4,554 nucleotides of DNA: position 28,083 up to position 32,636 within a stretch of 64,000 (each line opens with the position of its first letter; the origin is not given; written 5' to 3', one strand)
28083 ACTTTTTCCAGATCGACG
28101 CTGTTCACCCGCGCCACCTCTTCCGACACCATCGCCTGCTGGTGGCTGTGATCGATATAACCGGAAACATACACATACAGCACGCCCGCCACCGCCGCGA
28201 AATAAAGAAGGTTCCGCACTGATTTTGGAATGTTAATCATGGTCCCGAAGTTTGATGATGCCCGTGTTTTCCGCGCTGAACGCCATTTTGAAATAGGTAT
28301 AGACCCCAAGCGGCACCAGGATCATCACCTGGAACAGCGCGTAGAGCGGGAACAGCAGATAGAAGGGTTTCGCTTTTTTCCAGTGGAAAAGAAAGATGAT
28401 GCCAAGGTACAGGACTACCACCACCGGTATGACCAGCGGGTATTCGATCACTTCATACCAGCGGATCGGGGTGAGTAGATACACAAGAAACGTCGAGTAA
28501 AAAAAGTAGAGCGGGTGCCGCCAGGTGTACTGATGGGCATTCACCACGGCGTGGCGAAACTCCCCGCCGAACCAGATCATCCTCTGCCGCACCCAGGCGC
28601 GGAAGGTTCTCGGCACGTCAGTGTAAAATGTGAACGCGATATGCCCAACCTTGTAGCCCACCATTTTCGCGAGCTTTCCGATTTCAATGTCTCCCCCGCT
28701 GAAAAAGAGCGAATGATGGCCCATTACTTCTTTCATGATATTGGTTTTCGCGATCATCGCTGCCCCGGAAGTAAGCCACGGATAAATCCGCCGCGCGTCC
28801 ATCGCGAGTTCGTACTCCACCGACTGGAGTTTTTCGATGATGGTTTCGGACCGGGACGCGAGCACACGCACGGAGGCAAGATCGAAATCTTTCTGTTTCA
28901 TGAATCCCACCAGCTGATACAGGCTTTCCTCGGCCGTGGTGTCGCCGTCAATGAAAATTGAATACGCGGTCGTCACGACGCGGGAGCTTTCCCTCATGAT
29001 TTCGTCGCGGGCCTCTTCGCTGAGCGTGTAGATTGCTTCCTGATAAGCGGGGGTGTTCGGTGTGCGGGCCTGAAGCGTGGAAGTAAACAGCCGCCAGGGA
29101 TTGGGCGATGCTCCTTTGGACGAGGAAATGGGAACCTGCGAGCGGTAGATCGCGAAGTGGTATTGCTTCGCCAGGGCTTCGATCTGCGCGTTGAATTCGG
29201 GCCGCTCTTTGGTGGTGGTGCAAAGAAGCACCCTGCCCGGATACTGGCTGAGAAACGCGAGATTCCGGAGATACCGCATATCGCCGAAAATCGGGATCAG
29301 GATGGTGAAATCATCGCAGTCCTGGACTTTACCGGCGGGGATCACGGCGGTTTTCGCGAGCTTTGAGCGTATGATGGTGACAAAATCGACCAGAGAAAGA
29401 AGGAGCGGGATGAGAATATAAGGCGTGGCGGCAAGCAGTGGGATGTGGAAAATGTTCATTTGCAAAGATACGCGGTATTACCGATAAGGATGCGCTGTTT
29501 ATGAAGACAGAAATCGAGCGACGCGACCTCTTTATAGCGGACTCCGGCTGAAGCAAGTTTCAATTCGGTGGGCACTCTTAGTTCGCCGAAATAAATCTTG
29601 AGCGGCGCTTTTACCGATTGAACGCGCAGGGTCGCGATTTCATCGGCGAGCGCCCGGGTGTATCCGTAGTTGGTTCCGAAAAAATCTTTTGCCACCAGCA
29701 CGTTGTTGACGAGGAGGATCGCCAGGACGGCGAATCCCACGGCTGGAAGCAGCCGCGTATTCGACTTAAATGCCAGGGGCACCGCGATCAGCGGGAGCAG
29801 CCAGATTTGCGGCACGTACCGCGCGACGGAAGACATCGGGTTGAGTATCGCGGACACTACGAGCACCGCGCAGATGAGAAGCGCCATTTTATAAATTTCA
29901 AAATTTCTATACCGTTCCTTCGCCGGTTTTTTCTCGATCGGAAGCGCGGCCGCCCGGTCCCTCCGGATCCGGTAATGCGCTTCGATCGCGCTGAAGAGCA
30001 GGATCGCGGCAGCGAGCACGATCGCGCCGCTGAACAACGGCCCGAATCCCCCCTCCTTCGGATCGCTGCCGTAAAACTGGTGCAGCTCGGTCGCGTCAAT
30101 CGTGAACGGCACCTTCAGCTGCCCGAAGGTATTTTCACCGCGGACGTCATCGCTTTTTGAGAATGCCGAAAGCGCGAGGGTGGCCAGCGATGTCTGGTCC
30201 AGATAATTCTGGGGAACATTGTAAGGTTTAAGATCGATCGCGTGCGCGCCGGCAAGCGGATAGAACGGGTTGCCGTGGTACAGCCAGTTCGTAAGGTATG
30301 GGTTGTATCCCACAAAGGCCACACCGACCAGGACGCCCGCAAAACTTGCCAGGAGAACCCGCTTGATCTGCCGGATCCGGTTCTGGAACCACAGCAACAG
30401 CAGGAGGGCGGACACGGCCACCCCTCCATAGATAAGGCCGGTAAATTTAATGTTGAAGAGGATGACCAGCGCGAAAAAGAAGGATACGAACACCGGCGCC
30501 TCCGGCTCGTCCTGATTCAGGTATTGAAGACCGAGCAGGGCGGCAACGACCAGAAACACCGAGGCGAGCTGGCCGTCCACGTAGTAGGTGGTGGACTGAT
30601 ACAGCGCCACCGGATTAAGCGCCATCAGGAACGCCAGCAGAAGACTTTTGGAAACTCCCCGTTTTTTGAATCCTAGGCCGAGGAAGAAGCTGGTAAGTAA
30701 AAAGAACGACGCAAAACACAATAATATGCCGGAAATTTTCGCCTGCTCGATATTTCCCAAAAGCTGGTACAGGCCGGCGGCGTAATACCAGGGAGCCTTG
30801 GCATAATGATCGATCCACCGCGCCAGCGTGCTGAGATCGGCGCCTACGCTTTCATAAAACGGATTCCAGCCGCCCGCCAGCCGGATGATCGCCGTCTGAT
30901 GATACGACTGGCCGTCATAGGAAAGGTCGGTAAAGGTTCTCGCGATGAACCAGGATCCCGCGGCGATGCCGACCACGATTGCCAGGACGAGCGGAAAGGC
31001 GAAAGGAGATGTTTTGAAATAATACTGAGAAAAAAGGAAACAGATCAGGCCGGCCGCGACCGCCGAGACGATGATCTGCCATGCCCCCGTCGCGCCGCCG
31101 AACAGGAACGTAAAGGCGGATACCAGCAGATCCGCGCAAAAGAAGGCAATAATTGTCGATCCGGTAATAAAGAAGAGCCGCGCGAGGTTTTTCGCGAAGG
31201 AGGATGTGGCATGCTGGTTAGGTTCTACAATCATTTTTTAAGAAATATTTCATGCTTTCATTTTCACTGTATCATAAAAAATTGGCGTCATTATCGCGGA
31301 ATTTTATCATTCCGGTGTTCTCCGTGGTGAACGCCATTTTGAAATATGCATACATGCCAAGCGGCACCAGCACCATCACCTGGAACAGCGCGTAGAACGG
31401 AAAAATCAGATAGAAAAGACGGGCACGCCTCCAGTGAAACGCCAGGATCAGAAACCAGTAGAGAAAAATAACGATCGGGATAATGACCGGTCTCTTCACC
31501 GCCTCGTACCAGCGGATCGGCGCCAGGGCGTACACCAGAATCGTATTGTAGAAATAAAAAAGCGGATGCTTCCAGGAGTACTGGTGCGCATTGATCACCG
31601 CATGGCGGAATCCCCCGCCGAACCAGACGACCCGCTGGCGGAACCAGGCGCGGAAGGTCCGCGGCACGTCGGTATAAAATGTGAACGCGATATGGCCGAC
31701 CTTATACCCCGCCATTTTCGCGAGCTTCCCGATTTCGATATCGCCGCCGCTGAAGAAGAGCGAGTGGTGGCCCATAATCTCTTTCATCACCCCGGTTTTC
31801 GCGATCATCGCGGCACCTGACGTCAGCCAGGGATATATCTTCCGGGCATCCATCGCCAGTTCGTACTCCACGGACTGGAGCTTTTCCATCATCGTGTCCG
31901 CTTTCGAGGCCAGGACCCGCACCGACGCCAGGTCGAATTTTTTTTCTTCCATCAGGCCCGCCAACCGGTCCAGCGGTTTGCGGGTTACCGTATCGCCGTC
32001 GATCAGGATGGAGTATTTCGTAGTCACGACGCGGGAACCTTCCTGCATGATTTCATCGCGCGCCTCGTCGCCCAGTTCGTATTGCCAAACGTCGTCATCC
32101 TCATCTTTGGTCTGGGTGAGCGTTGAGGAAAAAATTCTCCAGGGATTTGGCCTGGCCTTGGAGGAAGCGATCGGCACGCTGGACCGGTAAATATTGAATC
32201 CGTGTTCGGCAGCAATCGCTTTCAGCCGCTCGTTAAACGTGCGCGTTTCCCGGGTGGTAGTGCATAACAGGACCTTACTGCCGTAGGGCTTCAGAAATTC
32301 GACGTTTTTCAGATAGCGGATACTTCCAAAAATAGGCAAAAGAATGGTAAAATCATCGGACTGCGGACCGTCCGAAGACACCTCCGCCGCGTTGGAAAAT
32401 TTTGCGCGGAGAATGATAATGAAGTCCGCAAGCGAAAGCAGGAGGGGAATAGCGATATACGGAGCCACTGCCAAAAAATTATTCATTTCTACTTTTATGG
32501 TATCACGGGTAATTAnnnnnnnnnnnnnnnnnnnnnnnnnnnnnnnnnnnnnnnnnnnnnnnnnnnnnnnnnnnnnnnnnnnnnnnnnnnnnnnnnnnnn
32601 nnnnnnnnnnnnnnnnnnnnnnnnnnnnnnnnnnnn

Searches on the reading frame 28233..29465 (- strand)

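Call 65: search_protein_families(library=pfam, proteins=[window:28233-29465:-], max_evalue=0.00001)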
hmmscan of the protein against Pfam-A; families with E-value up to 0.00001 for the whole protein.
window:28233-29465:- (410 aa): 1 family
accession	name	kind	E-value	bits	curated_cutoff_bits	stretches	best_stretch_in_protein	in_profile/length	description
PF13632.12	Glyco_trans_2_3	-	2e-13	51.1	27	1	170-356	3-192/198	Glycosyl transferase family group 2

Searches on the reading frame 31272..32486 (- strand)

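Call 65: search_protein_families(library=pfam, proteins=[window:31272-32486:-], max_evalue=0.00001)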
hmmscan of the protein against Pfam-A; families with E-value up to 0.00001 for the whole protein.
window:31272-32486:- (404 aa): 1 family
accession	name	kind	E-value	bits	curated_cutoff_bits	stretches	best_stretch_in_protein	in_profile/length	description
PF13632.12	Glyco_trans_2_3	-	5e-13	49.8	27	1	160-348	3-190/198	Glycosyl transferase family group 2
